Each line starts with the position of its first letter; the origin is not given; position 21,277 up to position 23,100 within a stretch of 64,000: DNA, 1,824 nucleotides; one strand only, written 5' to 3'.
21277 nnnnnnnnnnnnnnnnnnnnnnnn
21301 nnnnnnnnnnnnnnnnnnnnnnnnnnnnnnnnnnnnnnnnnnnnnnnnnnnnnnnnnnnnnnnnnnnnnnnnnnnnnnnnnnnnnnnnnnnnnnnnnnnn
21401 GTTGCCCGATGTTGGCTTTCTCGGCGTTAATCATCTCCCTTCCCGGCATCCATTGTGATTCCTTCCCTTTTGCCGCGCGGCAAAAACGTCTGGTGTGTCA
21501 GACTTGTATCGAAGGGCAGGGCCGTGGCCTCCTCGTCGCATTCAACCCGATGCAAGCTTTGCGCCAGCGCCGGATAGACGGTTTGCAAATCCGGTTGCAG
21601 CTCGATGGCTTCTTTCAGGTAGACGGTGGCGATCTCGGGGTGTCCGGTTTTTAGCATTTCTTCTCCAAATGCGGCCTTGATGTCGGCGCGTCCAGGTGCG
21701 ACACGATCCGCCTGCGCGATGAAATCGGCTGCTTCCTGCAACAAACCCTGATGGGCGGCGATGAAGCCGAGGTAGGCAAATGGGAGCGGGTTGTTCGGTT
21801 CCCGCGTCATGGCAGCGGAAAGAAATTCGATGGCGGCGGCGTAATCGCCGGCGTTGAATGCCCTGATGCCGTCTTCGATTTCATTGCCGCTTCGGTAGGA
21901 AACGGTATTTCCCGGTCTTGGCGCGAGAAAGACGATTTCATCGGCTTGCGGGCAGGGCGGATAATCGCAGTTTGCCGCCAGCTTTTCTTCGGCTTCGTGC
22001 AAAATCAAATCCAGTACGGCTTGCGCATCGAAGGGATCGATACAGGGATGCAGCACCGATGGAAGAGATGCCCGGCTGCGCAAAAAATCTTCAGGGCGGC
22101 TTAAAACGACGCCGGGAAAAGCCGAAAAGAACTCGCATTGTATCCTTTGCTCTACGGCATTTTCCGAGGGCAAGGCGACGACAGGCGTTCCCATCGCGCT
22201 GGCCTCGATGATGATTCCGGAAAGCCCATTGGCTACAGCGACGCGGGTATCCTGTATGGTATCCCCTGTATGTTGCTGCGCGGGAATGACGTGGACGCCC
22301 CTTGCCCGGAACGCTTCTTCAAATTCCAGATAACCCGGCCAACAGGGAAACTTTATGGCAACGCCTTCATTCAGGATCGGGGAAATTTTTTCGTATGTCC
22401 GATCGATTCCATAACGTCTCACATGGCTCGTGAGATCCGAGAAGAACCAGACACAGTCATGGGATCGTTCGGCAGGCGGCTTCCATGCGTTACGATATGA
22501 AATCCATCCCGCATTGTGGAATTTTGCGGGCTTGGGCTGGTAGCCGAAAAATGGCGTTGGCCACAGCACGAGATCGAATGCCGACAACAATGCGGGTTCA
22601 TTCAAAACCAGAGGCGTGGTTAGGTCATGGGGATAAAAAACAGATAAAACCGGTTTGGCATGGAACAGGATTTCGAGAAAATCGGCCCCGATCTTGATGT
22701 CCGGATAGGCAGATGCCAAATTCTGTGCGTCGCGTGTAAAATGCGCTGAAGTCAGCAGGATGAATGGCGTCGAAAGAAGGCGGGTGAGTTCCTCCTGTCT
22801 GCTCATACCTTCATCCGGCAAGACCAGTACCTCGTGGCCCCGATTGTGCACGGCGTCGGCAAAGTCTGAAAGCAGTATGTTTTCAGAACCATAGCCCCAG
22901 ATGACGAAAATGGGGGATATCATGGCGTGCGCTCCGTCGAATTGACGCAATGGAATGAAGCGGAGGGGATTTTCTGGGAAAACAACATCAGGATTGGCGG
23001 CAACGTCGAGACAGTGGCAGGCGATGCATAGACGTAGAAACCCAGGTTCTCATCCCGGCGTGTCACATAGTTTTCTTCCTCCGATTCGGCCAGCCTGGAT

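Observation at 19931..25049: Lower-GC four-gene islet between gltX and yifB: PAS-GGDEF, GT-B/TPR glycosyltransferase, unknown protein, cytidylyltransferase-methyltransferase fusion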

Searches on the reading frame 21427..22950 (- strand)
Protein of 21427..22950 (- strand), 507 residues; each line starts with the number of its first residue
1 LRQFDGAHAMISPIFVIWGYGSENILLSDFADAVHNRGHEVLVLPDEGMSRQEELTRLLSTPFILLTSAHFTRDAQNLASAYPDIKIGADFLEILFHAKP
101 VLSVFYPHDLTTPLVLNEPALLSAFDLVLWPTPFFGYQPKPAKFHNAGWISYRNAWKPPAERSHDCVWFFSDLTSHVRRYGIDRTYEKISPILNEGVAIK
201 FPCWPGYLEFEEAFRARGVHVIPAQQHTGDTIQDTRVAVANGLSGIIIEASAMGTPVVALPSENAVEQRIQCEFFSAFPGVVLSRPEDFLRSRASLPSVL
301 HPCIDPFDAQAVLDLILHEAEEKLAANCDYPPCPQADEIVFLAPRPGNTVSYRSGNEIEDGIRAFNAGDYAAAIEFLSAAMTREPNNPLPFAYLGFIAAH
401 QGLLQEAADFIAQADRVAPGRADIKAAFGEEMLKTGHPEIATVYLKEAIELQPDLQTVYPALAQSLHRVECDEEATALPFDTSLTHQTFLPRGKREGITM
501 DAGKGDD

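Call 3: search_protein_families(library=pfam, proteins=[window:21427-22950:-], max_evalue=0.01)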
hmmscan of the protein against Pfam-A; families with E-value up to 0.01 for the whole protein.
window:21427-22950:- (507 aa): 6 families
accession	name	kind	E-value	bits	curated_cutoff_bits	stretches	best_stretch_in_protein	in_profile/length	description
PF07719.23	TPR_2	-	1.8e-06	28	27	0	362-387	9-34/34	Tetratricopeptide repeat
PF13428.12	TPR_14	-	3.3e-06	27.7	23.5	0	365-393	12-40/44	Tetratricopeptide repeat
PF14559.12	TPR_19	-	8.4e-06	26.5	25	1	366-426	3-63/68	Tetratricopeptide repeat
PF13414.12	TPR_11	-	0.0014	18.7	26.8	0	367-402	7-42/42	TPR repeat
PF13181.12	TPR_8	-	0.002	18.6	25.7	0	366-387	13-34/34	Tetratricopeptide repeat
PF00515.34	TPR_1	-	0.0023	18.1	27.8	0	365-387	12-34/34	Tetratricopeptide repeat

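Call 4: search_protein_families(library=ncbifam, proteins=[window:21427-22950:-], max_evalue=0.01)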
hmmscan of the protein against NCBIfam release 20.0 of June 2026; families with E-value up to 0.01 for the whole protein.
window:21427-22950:- (507 aa): 7 families
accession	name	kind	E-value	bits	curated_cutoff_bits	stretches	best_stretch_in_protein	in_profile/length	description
TIGR02917.1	PEP_TPR_lipo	equivalog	1.4e-08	33.1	312.2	1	366-465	341-440/899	XrtA/PEP-CTERM system TPR-repeat protein PrsT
TIGR02521.1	type_IV_pilW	equivalog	2.1e-07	30.7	154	1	421-484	30-92/234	type IV pilus biogenesis/stability protein PilW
NF040959.1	MamA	equivalog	0.0001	21.9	200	1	360-475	43-158/204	magnetosome protein MamA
NF011721.1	PRK15174.1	equivalog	0.00078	17.7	1200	1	367-475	225-337/656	Vi polysaccharide transport protein VexE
NF033762.1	social_mot_Tgl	equivalog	0.0019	17.6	225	1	361-442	143-224/252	social motility TPR repeat lipoprotein Tgl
NF033920.0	C39_PA2778_fam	equivalog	0.0078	15.6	150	0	427-477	195-245/255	PA2778 family cysteine peptidase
NF041522.1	TPR_sll0314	equivalog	0.0088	15.3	225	0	364-400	28-64/275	Sll0314/Alr1548 family TPR repeat-containing protein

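Call 8: find_homologous_proteins(query=window:21427-22923:-)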
Query window:21427-22923:- (498 aa): 19 proteins with E <= 0.001 among 8000 candidates.
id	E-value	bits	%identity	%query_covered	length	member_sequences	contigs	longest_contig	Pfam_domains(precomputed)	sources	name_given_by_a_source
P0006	0.0e+0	1014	89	100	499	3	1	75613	PF14559.13,PF13428.13,PF07719.24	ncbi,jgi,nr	ncbi:MAG: tetratricopeptide repeat protein [Azoarcus sp.]|jgi:hypothetical protein|nr:tetratricopept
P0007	3.6e-100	354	53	63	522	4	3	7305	-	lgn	-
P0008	5.1e-100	354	54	62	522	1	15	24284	PF14559.13,PF13428.13,PF07719.24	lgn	-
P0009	9.1e-98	346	53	62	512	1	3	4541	-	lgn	-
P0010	1.5e-96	342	51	68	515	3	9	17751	-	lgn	-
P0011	2.8e-96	341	52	62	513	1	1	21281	-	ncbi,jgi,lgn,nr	ncbi:MAG: hypothetical protein RBR77_11975 [Thauera sp.]|jgi:hypothetical protein|nr:hypothetical pr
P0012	6.9e-96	340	52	62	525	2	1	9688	-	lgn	-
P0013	1.1e-93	333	52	63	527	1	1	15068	-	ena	-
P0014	1.4e-93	333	51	62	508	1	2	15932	-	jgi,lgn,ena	-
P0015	1.9e-93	332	52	63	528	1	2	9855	-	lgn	-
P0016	3.6e-93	331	39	91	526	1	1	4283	-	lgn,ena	-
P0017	2.4e-91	325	50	67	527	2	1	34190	PF14559.13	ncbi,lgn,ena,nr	ncbi:MAG: hypothetical protein H2060_05485 [Azoarcus sp.]|nr:hypothetical protein [Azoarcus sp.]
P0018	6.8e-91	324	50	63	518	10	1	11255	PF14559.13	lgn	-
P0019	1.8e-90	322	50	63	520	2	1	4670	PF14559.13,PF13428.13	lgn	-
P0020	1.6e-88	316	71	42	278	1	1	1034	PF14559.13,PF13432.13,PF13428.13,PF07719.24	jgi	jgi:tetratricopeptide (TPR) repeat protein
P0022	1.4e-63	234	42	64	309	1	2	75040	-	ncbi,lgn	-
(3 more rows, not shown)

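Call 16: find_encoding_contigs(protein=P0017, flank=10000, max_places=2)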
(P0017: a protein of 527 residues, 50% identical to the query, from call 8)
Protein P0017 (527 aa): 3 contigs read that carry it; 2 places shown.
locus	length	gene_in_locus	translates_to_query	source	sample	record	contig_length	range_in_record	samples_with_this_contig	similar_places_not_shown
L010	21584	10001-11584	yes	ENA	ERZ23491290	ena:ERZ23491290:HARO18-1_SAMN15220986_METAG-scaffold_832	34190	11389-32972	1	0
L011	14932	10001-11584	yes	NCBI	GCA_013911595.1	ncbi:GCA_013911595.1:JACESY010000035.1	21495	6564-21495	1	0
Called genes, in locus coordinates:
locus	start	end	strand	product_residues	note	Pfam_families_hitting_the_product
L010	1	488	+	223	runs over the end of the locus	PF17836:PglD_N, PF00132:Hexapep (weak), PF25087:GMPPB_C (faint)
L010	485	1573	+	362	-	-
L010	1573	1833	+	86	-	PF00550:PP-binding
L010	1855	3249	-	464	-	PF01926:MMR_HSR1, PF11981:DUF3482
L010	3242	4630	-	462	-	PF11067:DUF2868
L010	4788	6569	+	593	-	PF00990:GGDEF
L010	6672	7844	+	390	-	PF01041:DegT_DnrJ_EryC1, PF01053:Cys_Met_Meta_PP (weak)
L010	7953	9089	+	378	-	PF01467:CTP_transf_like, PF13489:Methyltransf_23, PF13847:Methyltransf_31, PF08241:Methyltransf_11, PF08242:Methyltransf_12, PF13649:Methyltransf_25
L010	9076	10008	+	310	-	-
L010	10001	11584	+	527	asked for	PF14559:TPR_19 (faint)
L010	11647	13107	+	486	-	PF13489:Methyltransf_23, PF02353:CMAS (weak), PF08241:Methyltransf_11, PF08242:Methyltransf_12, PF13649:Methyltransf_25, PF13847:Methyltransf_31 (weak)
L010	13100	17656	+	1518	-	PF14307:Glyco_tran_WbsX, PF13641:Glyco_tranf_2_3, PF00535:Glycos_transf_2, PF10111:Glyco_tranf_2_2 (weak), PF13632:Glyco_trans_2_3 (weak), PF13439:Glyco_transf_4 (weak)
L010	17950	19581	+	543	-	PF00669:Flagellin_N, PF07196:Flagellin_IN (weak), PF00700:Flagellin_C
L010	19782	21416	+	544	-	PF00669:Flagellin_N, PF07196:Flagellin_IN (weak), PF00700:Flagellin_C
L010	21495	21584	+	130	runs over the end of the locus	PF03646:FlaG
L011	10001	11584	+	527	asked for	PF14559:TPR_19 (faint)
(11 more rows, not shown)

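Call 17: find_encoding_contigs(protein=P0011, flank=10000, max_places=2)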
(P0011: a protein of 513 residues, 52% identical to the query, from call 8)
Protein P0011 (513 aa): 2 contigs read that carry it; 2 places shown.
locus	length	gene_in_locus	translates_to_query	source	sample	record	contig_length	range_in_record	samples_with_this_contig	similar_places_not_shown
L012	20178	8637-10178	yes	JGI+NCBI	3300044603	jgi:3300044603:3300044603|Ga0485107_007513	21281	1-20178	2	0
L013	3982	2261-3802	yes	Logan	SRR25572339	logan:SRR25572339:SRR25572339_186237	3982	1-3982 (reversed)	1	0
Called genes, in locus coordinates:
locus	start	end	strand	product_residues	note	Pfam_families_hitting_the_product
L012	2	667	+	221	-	?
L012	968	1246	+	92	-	PF05015:HigB-like_toxin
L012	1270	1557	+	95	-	PF13560:HTH_31 (weak), PF01381:HTH_3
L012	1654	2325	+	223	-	PF04754:Transposase_31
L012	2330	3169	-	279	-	PF13276:HTH_21, PF00665:rve, PF13683:rve_3, PF13333:rve_2 (weak)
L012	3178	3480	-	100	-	PF01527:HTH_Tnp_1, PF13384:HTH_23 (weak)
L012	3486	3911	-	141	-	-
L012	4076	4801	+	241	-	-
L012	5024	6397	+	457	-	PF13701:DDE_Tnp_1_4, PF01609:DDE_Tnp_1 (weak)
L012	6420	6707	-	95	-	-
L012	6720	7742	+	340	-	PF01467:CTP_transf_like (weak), PF02353:CMAS (weak), PF05401:NodS, PF13489:Methyltransf_23, PF08241:Methyltransf_11, PF08242:Methyltransf_12, PF13649:Methyltransf_25, PF13847:Methyltransf_31, +1 more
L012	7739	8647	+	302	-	-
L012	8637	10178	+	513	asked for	-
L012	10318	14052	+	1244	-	PF14307:Glyco_tran_WbsX, PF13524:Glyco_trans_1_2 (weak)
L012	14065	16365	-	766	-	PF03704:BTAD (weak), PF13432:TPR_16 (weak), PF23914:TPR_CcmH_CycH (weak), PF13432:TPR_16 (weak), PF13424:TPR_12 (weak), PF13432:TPR_16 (weak), PF00515:TPR_1 (weak), PF13844:Glyco_transf_41, +8 more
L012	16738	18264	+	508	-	PF00669:Flagellin_N, PF07196:Flagellin_IN, PF00700:Flagellin_C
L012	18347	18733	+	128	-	PF03646:FlaG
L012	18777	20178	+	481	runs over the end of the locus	PF02465:FliD_N, PF07195:FliD_C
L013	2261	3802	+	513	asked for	-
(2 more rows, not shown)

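Call 36: predict_structure(alignment_id=A2)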
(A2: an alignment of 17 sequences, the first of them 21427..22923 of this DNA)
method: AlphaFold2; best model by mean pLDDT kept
length: 498 residues; sequences in the alignment: 17
mean_pLDDT: 76.1   pTM: 0.60
mean pLDDT of the five models: 76.1, 75.7, 75.1, 74.6, 73.2
residues with pLDDT >= 90: 114; 70-90: 260; 50-70: 57; < 50: 67
segments of 3 or more residues with pLDDT < 50: 65-67, 71-80, 325-342, 464-498
pLDDT, mean of each block of 10 residues (from residue 1): 82 69 91 84 78 85 52 47 62 87 59 83 78 89 87 94 77 88 92 86 95 92 93 82 92 76 82 88 84 88 95 81 50 35 69 79 86 87 86 80 86 82 76 82 72 66 48 34 28 32
secondary structure, 60 per line:
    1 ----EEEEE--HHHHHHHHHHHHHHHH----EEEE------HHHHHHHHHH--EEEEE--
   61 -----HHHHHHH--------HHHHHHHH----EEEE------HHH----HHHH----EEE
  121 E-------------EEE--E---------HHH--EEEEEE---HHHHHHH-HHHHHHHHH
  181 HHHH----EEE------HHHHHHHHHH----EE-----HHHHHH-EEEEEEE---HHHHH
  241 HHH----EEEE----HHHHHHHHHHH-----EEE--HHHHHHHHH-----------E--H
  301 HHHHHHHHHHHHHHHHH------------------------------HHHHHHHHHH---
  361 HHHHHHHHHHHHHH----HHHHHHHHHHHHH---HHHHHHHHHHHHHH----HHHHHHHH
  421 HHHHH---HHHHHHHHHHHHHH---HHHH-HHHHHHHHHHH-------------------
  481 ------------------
elements in order: E5-9 H12-27 E32-35 H42-51 E54-58 H66-72 H81-88 E93-96 H110-113 E118-121 E135-137 E155-160 H164-170 H172-184 E189-191 H198-207 H219-224 E226-232 H236-243 E248-251 H256-266 E272-274 H277-285 H300-317 H348-357 H361-374 H379-391 H395-408 H413-425 H429-442 H446-449 H451-461

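Call 53: fold_search(model_id=the predicted structure, library=pdb)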
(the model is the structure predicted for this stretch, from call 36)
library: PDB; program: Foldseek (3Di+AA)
matches with E <= 10: 1561; with E <= 0.001: 167
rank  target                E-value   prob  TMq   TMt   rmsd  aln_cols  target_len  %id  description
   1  2iya_B                3.2e-06  1.00  0.32  0.39  11.5       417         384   13  The crystal structure of macrolide glycosyltransferases: A blueprint for antibiotic engineering (released 2007-03-27)
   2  4ldp_A                4.2e-06  1.00  0.31  0.39  12.3       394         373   13  Spinosyn Forosaminyltransferase SpnP (released 2014-12-24)
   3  4lei_A                4.5e-06  1.00  0.32  0.40  11.8       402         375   14  Spinosyn Forosaminyltransferase SpnP (released 2014-12-10)
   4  8sxv_A                5.9e-06  1.00  0.34  0.44   8.9       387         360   13  X-ray crystal structure of UDP- 2,3-diacetamido-2,3-dideoxy-glucuronic acid-2-epimerase from Thermus thermophilus stra (released 2023-09-13)
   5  8sxv_B                6.2e-06  1.00  0.34  0.44   9.0       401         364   13  X-ray crystal structure of UDP- 2,3-diacetamido-2,3-dideoxy-glucuronic acid-2-epimerase from Thermus thermophilus stra (released 2023-09-13)
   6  3uyl_B                6.5e-06  1.00  0.32  0.41  11.7       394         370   14  Spinosyn Rhamnosyltransferase SpnG complexed with thymidine diphosphate (released 2012-02-15)
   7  6v8e_A                8.6e-06  1.00  0.20  0.73   2.8       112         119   28  Computationally designed C3-symmetric homotrimer from TPR repeat protein (released 2020-08-12)
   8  6vfh_A                8.6e-06  1.00  0.20  0.68   3.7       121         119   27  De novo designed tetrahedral nanoparticle T33_dn10 (released 2020-08-12)
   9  8sxw_C                8.6e-06  1.00  0.35  0.45   9.2       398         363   13  X-ray crystal structure of UDP- 2,3-diacetamido-2,3-dideoxy-glucuronic acid-2-epimerase from Thermus thermophilus stra (released 2023-09-13)
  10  6v8e_B                9.1e-06  1.00  0.20  0.76   2.9       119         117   28  Computationally designed C3-symmetric homotrimer from TPR repeat protein (released 2020-08-12)
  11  1nlm_A                9.1e-06  1.00  0.32  0.42  12.2       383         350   13  CRYSTAL STRUCTURE OF MURG:GLCNAC COMPLEX (released 2003-02-11)
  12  1f0k_A                9.6e-06  1.00  0.32  0.41  12.8       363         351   13  THE 1.9 ANGSTROM CRYSTAL STRUCTURE OF E. COLI MURG (released 2000-07-27)
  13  8syd_B                1.0e-05  1.00  0.34  0.43   9.3       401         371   14  X-ray crystal structure of UDP-2,3-diacetamido-2,3-dideoxy-glucuronic acid-2-epimerase from Thermus thermophilus strai (released 2023-09-13)
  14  8fbx_A                1.1e-05  1.00  0.31  0.44   9.2       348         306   18  Selenosugar synthase SenB from Variovorax paradoxus (released 2023-11-22)
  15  6v8e_D                1.1e-05  1.00  0.20  0.73   2.8       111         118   28  Computationally designed C3-symmetric homotrimer from TPR repeat protein (released 2020-08-12)
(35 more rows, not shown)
